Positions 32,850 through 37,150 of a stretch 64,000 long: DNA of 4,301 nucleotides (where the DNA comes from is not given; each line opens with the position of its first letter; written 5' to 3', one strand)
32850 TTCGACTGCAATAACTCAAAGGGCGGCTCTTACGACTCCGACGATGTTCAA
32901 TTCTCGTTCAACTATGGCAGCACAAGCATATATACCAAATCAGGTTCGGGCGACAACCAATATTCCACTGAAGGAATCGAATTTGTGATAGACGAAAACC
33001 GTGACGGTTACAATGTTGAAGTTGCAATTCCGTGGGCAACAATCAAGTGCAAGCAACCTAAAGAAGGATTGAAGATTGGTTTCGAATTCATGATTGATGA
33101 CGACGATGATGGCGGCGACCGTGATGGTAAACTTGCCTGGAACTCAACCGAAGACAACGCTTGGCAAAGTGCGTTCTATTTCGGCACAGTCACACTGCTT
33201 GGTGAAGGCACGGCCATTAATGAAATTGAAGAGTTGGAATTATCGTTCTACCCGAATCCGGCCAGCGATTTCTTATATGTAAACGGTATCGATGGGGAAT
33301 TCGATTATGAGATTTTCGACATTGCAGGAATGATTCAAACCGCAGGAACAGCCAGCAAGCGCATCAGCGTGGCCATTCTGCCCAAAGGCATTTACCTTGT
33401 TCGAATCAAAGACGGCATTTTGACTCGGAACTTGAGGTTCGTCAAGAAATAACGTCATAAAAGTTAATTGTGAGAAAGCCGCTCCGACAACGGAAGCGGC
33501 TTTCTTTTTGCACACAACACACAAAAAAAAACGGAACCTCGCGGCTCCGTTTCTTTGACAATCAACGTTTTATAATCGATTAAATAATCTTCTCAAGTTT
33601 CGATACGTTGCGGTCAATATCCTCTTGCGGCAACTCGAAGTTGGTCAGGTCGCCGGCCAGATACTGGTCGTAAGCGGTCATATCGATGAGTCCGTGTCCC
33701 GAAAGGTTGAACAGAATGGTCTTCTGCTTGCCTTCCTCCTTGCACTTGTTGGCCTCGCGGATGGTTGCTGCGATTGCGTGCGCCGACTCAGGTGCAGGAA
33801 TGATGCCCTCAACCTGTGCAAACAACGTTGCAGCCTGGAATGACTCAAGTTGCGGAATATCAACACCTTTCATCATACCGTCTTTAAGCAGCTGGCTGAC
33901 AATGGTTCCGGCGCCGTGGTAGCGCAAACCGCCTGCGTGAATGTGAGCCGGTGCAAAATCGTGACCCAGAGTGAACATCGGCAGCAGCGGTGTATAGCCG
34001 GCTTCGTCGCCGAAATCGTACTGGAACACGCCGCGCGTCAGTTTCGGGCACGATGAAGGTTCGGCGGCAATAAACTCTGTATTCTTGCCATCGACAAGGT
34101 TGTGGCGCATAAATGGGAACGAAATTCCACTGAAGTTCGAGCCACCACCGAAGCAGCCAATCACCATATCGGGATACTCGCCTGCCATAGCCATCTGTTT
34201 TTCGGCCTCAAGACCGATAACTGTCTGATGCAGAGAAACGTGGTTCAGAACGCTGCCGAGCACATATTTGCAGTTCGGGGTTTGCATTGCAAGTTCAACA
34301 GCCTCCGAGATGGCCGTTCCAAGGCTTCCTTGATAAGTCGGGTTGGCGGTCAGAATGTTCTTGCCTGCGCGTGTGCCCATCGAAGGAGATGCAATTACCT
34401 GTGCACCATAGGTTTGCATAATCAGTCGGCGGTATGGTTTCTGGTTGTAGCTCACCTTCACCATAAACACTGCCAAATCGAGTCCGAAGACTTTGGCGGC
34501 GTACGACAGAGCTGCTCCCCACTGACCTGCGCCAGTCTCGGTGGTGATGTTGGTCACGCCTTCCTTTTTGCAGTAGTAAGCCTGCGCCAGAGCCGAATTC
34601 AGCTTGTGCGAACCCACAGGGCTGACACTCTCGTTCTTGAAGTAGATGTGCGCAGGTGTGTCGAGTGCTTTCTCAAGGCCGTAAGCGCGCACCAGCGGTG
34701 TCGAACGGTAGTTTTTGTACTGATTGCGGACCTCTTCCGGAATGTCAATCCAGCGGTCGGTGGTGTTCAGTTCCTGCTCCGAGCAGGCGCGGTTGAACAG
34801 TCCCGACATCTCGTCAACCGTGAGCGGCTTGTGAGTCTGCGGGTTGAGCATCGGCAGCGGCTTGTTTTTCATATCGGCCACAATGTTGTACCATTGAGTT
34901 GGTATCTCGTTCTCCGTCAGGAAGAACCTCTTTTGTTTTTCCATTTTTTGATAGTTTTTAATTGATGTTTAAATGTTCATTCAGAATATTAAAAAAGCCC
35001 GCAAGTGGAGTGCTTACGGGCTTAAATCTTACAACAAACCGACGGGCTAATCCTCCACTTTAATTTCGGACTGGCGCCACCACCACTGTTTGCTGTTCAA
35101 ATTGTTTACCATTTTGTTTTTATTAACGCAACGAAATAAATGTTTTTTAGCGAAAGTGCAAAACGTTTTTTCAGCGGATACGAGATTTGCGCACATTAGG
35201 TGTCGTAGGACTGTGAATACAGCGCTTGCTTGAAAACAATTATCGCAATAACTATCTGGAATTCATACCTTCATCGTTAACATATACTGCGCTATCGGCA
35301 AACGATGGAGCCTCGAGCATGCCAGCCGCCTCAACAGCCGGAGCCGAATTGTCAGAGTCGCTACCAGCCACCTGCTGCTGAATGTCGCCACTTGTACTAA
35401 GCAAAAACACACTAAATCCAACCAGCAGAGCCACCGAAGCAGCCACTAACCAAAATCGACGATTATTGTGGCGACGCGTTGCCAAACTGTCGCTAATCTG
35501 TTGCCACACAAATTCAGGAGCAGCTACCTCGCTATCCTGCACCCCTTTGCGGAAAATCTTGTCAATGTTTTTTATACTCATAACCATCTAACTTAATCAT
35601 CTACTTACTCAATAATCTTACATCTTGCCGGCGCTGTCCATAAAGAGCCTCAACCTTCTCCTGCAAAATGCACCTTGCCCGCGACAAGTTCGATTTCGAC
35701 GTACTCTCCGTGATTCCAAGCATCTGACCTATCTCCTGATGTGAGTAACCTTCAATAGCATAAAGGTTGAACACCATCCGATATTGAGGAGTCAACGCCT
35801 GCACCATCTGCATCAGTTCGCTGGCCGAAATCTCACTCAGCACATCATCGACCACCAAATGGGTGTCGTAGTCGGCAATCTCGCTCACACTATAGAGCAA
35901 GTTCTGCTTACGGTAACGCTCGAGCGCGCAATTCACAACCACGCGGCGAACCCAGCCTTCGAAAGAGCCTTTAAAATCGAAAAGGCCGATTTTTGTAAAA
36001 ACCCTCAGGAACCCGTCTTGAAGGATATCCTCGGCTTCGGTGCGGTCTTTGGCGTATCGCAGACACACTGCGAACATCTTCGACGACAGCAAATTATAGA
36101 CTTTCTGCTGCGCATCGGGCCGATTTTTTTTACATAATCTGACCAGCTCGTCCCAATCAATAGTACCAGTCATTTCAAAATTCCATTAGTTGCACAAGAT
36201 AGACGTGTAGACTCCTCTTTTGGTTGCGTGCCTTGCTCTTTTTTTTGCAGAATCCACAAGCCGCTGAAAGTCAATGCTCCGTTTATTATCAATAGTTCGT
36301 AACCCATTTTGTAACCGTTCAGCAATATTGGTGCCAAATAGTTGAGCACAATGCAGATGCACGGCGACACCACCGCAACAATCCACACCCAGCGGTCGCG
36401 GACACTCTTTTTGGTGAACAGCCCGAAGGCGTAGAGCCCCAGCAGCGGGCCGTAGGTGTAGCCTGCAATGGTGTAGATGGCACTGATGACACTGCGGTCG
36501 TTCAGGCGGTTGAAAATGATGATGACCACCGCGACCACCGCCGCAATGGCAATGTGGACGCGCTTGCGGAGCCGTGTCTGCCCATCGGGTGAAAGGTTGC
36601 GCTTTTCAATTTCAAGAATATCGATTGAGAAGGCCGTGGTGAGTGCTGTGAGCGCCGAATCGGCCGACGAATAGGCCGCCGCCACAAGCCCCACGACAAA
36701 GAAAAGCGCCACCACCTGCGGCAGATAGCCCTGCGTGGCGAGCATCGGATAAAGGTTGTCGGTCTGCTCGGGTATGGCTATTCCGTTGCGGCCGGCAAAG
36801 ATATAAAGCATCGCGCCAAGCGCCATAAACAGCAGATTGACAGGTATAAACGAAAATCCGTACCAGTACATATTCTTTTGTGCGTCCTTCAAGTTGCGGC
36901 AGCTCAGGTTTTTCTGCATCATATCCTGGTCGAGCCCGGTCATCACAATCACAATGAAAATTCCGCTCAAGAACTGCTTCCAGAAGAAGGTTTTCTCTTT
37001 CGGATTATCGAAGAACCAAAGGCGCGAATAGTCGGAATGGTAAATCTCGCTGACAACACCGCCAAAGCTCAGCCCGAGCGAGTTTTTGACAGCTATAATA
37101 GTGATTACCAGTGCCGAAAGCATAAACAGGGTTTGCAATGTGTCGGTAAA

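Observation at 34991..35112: Leader-peptide transcription attenuator (W-W-W) controlling a stand-alone trpB2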

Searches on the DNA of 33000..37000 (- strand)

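Call 4: search_rna_families(source=window, start=33000, end=37000, threshold=evalue, max_evalue=10)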
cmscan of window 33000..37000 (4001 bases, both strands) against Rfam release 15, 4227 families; matches with E-value up to 10: 8.
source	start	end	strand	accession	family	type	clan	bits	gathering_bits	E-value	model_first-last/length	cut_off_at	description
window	33428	33513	+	RF01409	STnc250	Gene; sRNA;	-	26.9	42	0.026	1-94/94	no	STnc250 Hfq binding RNA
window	34985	35078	-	RF04312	trpB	Cis-reg;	-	25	59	2.3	1-107/107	no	trpB ncRNA motif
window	33421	33506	+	RF02552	RcsR1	Gene; sRNA;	-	23.7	60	0.1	1-96/96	no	RcsR1 sRNA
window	34989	35088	-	RF00513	Trp_leader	Cis-reg; leader;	-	22.9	41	0.21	1-100/100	no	Tryptophan operon leader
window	33468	33606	-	RF02618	SSRC34_2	Gene; sRNA;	-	22.4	48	2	1-125/125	no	Streptococcus sRNA 34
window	33449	33509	+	RF00506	Thr_leader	Cis-reg; leader;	-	19.1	55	3.2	1-118/118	no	Threonine operon leader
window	33517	33597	-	RF00558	L20_leader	Cis-reg; leader;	-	19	58.7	2.5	1-127/127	no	Ribosomal protein L20 leader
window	36897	36950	-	RF01136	sR28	Gene; snRNA; snoRNA; CD-box;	-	12.1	39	9.3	1-55/55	no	Small nucleolar RNA sR28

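Call 6: search_rna_families(source=window, start=34900, end=35260, threshold=evalue, max_evalue=10, show_alignments=3)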
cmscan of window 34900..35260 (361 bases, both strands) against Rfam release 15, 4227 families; matches with E-value up to 10: 12.
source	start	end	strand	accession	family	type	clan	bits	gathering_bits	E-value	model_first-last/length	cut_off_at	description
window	34985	35078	-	RF04312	trpB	Cis-reg;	-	25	59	0.21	1-107/107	no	trpB ncRNA motif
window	34989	35088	-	RF00513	Trp_leader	Cis-reg; leader;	-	22.9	41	0.019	1-100/100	no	Tryptophan operon leader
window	34900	35038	-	RF02194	HPnc0260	Gene; antisense;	-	21.6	59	9.3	1-156/156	no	Bacterial antisense RNA HPnc0260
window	34918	35037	+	RF00121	MicC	Gene; sRNA;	-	20.4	90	1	1-123/123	no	MicC RNA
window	34953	35034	+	RF02414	rli60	Gene; sRNA;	-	17.4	60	9.4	1-191/191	no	Listeria sRNA rli60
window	34990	35040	-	RF01813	rdlD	Gene; antitoxin;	-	16.3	50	1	1-66/66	no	rdlD antitoxin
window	34971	35027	-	RF02322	TtnuHACA15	Gene; snRNA; snoRNA; HACA-box;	-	15.3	100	4.5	1-117/117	no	Tetrahymena snoRNA TtnuHACA15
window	34900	35042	-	RF02583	Teg23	Gene; sRNA;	-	14.7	166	0.31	1-178/433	3'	S. aureus Teg23 small RNA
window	34947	35030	-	RF02699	Avashort_thermometer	Cis-reg; thermoregulator;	-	14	88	4.2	1-59/59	no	Avashort 5' UTR thermometer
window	35060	35172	+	RF00552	rncO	Cis-reg;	-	13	43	1.6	1-214/214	no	rncO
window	34997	35067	+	RF03189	mir-1175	Gene; miRNA;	-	12.4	51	8.6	1-72/72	no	mir-1175 microRNA precursor family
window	35110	35144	-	RF02060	STnc410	Gene; sRNA;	-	10.3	50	9.3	1-158/158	no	Enterobacterial sRNA STnc410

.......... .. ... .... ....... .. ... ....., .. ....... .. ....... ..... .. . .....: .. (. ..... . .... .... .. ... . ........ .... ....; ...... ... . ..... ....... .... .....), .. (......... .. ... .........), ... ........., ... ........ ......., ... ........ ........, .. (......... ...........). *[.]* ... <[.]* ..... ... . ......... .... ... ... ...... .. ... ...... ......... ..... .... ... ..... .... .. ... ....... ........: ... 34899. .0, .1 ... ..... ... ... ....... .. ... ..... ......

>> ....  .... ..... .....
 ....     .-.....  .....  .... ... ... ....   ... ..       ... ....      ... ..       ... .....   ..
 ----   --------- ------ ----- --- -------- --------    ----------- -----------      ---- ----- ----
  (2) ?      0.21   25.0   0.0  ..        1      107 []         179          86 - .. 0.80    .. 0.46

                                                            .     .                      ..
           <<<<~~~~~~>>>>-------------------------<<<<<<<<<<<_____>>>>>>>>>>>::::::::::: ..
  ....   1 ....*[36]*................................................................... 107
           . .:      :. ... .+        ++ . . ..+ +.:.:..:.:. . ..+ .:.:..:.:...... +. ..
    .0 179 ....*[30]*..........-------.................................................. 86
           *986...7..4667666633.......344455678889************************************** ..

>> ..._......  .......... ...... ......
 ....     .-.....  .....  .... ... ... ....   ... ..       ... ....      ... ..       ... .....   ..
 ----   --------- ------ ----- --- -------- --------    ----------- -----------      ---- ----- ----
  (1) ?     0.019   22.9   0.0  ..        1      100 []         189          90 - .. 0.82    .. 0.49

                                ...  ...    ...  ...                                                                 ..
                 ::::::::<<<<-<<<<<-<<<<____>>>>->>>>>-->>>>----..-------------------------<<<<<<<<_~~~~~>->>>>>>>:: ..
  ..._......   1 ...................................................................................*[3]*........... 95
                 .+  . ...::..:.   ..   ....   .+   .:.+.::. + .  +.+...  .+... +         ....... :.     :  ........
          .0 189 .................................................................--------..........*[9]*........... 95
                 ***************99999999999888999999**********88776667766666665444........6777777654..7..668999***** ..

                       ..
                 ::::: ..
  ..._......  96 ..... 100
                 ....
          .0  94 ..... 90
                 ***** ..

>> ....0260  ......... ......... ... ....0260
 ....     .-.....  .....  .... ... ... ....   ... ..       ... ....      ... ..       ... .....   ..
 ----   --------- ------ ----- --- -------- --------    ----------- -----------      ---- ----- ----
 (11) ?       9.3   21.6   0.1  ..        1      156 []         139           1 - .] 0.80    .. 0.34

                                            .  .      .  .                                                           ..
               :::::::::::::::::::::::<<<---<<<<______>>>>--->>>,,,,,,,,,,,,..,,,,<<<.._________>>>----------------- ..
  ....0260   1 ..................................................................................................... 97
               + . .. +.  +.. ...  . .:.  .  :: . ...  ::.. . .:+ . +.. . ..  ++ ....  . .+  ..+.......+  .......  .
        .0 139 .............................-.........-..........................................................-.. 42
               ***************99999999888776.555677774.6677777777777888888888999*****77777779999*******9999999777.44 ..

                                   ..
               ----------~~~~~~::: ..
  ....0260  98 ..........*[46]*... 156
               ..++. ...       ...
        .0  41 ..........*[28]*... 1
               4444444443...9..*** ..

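Call 28: search_rna_families(sources=[L004, L011, L012, L014, L015, L017, L019, L021, L024, L025, L033, L034, L037, L056, L062, L074, L076, L077, L078, L079], threshold=gathering)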
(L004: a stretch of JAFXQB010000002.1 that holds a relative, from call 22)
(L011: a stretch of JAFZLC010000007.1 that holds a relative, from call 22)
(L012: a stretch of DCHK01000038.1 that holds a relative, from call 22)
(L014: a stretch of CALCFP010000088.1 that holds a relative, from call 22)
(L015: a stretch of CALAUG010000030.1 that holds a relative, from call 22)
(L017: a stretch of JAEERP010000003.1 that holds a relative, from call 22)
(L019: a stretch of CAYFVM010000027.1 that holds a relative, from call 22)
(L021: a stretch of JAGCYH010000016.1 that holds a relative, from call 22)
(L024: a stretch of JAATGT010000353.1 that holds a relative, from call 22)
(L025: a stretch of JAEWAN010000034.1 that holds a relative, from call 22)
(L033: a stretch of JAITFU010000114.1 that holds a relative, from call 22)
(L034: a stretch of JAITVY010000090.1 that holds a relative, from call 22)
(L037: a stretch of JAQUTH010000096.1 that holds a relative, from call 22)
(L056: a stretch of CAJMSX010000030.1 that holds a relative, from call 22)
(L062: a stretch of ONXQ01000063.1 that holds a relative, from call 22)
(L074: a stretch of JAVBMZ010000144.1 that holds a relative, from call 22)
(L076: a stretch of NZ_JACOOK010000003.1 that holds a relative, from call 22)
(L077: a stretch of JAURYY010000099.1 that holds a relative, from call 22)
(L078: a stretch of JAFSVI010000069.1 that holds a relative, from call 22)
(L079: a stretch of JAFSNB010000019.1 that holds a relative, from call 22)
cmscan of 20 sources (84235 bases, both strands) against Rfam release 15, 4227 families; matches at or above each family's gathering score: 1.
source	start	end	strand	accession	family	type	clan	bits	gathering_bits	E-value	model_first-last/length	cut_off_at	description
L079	2913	2984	-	RF00005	tRNA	Gene; tRNA;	CL00001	70.6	29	2.9e-13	1-71/71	no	tRNA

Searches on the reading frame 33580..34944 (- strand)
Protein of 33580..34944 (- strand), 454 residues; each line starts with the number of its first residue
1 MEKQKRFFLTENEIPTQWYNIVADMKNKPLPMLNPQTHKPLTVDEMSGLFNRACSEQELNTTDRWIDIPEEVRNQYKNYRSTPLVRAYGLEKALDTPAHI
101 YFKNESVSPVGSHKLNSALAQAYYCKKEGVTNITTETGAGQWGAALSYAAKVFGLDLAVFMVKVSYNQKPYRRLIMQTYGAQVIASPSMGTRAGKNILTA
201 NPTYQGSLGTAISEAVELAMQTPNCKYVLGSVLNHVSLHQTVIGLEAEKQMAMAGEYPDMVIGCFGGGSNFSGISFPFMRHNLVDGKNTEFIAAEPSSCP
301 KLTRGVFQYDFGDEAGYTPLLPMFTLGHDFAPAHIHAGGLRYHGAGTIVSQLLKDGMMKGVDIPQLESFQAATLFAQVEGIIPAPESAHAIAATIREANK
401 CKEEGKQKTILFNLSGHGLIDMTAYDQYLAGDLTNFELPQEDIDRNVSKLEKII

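Call 5: search_protein_families(library=pfam, proteins=[window:33580-34944:-])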
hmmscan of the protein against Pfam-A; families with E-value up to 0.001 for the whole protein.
window:33580-34944:- (454 aa): 1 family
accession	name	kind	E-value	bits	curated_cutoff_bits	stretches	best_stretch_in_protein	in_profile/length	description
PF00291.31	PALP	-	3.4e-44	151.8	35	1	79-416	5-295/295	Pyridoxal-phosphate dependent enzyme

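Call 7: search_protein_families(library=ncbifam, proteins=[window:33580-34944:-])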
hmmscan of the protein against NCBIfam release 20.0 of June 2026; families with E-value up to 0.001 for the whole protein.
window:33580-34944:- (454 aa): 25 families
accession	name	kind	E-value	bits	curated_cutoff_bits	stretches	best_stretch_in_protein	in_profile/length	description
NF009057.0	PRK12391.1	equivalog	2.8e-209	695.2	366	1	3-443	2-440/441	TrpB-like pyridoxal phosphate-dependent enzyme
TIGR01415.1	trpB_rel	hypoth_equivalog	2.1e-180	600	518.85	1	14-430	1-417/419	TrpB-like pyridoxal phosphate-dependent enzyme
NF010376.0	PRK13803.1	equivalog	9.2e-47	160.2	819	1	73-430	253-596/600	bifunctional phosphoribosylanthranilate isomerase/tryptophan synthase subunit beta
TIGR00263.1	trpB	equivalog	1.4e-43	149.5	392.45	1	70-424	37-380/385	tryptophan synthase subunit beta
NF010375.0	PRK13802.1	equivalog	1.4e-27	96.1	1386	1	92-429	341-673/695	bifunctional indole-3-glycerol phosphate synthase/tryptophan synthase subunit beta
NF004996.0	PRK06381.1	equivalog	2.4e-15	56.4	266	1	75-187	9-116/319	threonine synthase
TIGR01139.1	cysK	equivalog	3.7e-12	46.1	350.95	1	81-410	7-283/298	cysteine synthase A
TIGR01136.1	cysKM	subfamily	9e-12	45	344.15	1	81-410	7-284/299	cysteine synthase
NF006050.0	PRK08197.1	equivalog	9.5e-11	41.1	303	1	81-198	80-192/406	threonine synthase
NF006390.0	PRK08639.1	equivalog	5e-10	38.9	421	1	79-304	23-220/418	threonine ammonia-lyase IlvA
TIGR02079.1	THD1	equivalog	3.9e-09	35.8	440.55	1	79-305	14-213/410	threonine ammonia-lyase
NF006094.0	PRK08246.1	subfamily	9.1e-09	35.1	331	1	77-304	19-208/310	serine/threonine dehydratase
NF005147.0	PRK06608.1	equivalog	1.6e-08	33.8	380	1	77-187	19-126/339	serine/threonine dehydratase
NF005292.0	PRK06815.1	equivalog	1.9e-08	33.7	371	1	78-276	18-188/320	threonine/serine dehydratase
NF008735.0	PRK11761.1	equivalog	2.6e-08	33.5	413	1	81-188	12-117/296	cysteine synthase CysM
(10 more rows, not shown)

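Call 22: find_related_loci(query=window:33580-34944:-, collection=genome_contigs, flank=1500)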
Query window:33580-34944:- (454 aa) in genome_contigs; peptide patterns used: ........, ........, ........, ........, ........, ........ (x = any residue, [..] = any of these).
600 stretches matched a pattern (row limit reached: there are more); 587 encode a relative of the query (tblastn E <= 1e-3); the best 80 are kept; 80 distinct loci.
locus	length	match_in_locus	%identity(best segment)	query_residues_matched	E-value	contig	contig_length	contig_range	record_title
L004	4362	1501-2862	99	1-454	0e+0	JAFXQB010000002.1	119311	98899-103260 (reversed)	MAG: Salinivirgaceae bacterium isolate RGIG6642 Sheep_Rumen-1__c136380, whole genome shotgun sequence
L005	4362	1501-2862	99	1-454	0e+0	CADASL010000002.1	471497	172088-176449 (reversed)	MAG: uncultured Bacteroidales bacterium isolate RUG13583 genome assembly, contig: RUG13583_asm_2, whole genome shotgun s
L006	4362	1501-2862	98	1-454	0e+0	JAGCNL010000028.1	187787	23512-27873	MAG: Salinivirgaceae bacterium isolate RGIG9951 Yak_Reticulum-1__c349313, whole genome shotgun sequence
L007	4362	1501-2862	90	1-454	0e+0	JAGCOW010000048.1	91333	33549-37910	MAG: Bacteroidales bacterium isolate RGIG9988 Yak_Reticulum-3__c594506, whole genome shotgun sequence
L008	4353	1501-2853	91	1-451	0e+0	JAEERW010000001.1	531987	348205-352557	MAG: Bacteroidales bacterium isolate Tb.RUG.368 NODE_4_length_531987_cov_3.474159, whole genome shotgun sequence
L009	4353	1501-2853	88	1-451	0e+0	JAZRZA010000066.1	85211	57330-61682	MAG: Paludibacteraceae bacterium isolate T1900044949_TA20190002.MAGScoT_cleanbin_000004 SGB_3540_k141_2437758, whole gen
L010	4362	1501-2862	88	1-454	0e+0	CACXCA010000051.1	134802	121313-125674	MAG: uncultured Bacteroidales bacterium isolate RUG11121 genome assembly, contig: RUG11121_asm_51, whole genome shotgun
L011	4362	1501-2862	88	1-454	0e+0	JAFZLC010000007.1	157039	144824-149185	MAG: Paludibacteraceae bacterium isolate RGIG7865 Water_buffalos_Reticulum-4__c143532, whole genome shotgun sequence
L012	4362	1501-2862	88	1-454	0e+0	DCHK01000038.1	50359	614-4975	MAG TPA_asm: Bacteroidales bacterium UBA1754 UBA1754_contig_38404, whole genome shotgun sequence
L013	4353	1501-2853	90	1-451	0e+0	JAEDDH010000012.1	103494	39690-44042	MAG: Bacteroidales bacterium isolate MAG027 NODE_67_length_103494_cov_18.411305, whole genome shotgun sequence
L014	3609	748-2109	86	1-454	0e+0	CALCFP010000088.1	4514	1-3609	MAG TPA_asm: uncultured Bacteroidetes bacterium isolate SRR6425797_bin.19_CONCOCT_v1.1_MAG genome assembly, contig: ERZ1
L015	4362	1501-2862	85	1-454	0e+0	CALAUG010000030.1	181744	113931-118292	MAG TPA_asm: uncultured Bacteroidales bacterium isolate SRR6425800_bin.23_CONCOCT_v1.1_MAG genome assembly, contig: ERZ1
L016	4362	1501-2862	86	1-454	0e+0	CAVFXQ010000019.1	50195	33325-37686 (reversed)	Clostridiales bacterium isolate H07667-L1_cleanbin_000003 genome assembly, contig: Spades_H07667-L1_contig_518, whole ge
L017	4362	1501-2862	88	1-454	0e+0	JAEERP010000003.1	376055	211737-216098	MAG: Paludibacteraceae bacterium isolate Tb.RUG.361 NODE_18_length_376055_cov_24.200709, whole genome shotgun sequence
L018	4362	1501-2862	87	1-454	0e+0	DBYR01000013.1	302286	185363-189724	MAG TPA_asm: Bacteroidales bacterium UBA1181 UBA1181_contig_886, whole genome shotgun sequence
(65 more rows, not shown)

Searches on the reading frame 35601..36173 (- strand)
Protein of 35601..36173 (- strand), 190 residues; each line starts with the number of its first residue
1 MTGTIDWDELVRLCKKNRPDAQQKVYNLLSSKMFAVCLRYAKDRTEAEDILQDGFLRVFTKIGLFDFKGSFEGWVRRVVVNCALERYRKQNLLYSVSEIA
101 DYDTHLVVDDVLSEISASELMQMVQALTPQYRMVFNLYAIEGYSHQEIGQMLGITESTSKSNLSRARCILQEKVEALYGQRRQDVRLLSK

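Call 5: search_protein_families(library=pfam, proteins=[window:35601-36173:-])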
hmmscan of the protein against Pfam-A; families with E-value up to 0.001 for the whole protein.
window:35601-36173:- (190 aa): 5 families
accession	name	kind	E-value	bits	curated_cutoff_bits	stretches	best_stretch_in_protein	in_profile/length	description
PF08281.18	Sigma70_r4_2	-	6.1e-17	61.5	25.7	1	119-167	3-51/54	Sigma-70, region 4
PF04542.20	Sigma70_r2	-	1.9e-13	50.4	24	1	31-91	7-69/71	Sigma-70 region 2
PF04545.22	Sigma70_r4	-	8.9e-08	32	24.1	1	125-166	3-44/50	Sigma-70, region 4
PF07638.17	Sigma70_ECF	-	0.00022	21.6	21.1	1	119-174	128-183/185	ECF sigma factor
PF22233.2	PhyR_sigma-like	-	0.00044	20.4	27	0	125-160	2-37/50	Response regulator PhyR, sigma-like domain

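Call 7: search_protein_families(library=ncbifam, proteins=[window:35601-36173:-])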
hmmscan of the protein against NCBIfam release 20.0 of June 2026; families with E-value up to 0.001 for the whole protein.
window:35601-36173:- (190 aa): 92 families (the best 25 are shown)
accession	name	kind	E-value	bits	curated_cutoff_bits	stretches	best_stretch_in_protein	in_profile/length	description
TIGR02937.1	sigma70-ECF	superfamily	4.7e-26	91.4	42.9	1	21-173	2-164/165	sigma-70 family RNA polymerase sigma factor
NF058625.1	sigma_PG0214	equivalog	2.2e-25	89.3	130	1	29-178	13-165/170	GFO_1088 family ECF-type sigma factor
NF008888.0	PRK11922.1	equivalog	3.2e-25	89.1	204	1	9-184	19-206/231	RNA polymerase sigma factor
NF007223.0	PRK09641.1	equivalog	9e-24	84.3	209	1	10-175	8-185/187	RNA polymerase sigma factor SigW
NF004113.0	PRK05602.1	equivalog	4.7e-23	81.9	208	1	8-182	33-209/211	RNA polymerase sigma factor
TIGR02985.1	Sig70_bacteroi1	subfamily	1.9e-22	80.2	126.4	1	23-173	4-161/162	RNA polymerase sigma-70 factor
TIGR02948.1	SigW_bacill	equivalog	1.3e-20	74.2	243.1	1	10-175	8-185/187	RNA polymerase sigma factor SigW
NF007225.0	PRK09643.1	equivalog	2e-20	73.4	190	1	18-181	25-189/204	RNA polymerase sigma factor SigM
NF009174.0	PRK12522.1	equivalog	3.1e-20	72.9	217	1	29-177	12-170/175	RNA polymerase sigma factor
NF009189.0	PRK12537.1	equivalog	7.9e-20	71.1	261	1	4-172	7-179/182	RNA polymerase sigma factor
TIGR02983.1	SigE-fam_strep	subfamily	1.2e-19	70.8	141.55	1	26-175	12-159/162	SigE family RNA polymerase sigma factor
NF007229.0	PRK09647.1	equivalog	1.3e-19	70.4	265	1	28-178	52-206/220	RNA polymerase sigma factor SigE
TIGR02959.1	SigZ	equivalog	6.5e-19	68.4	168.65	1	41-175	16-149/170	RNA polymerase sigma factor SigZ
TIGR02950.1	SigM_subfam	subfamily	1.4e-18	67.3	147.95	1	24-174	4-158/159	RNA polymerase sigma factor, SigM family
NF006930.0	PRK09415.1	subfamily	1.7e-18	67.1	198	1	18-175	14-176/179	RNA polymerase factor sigma C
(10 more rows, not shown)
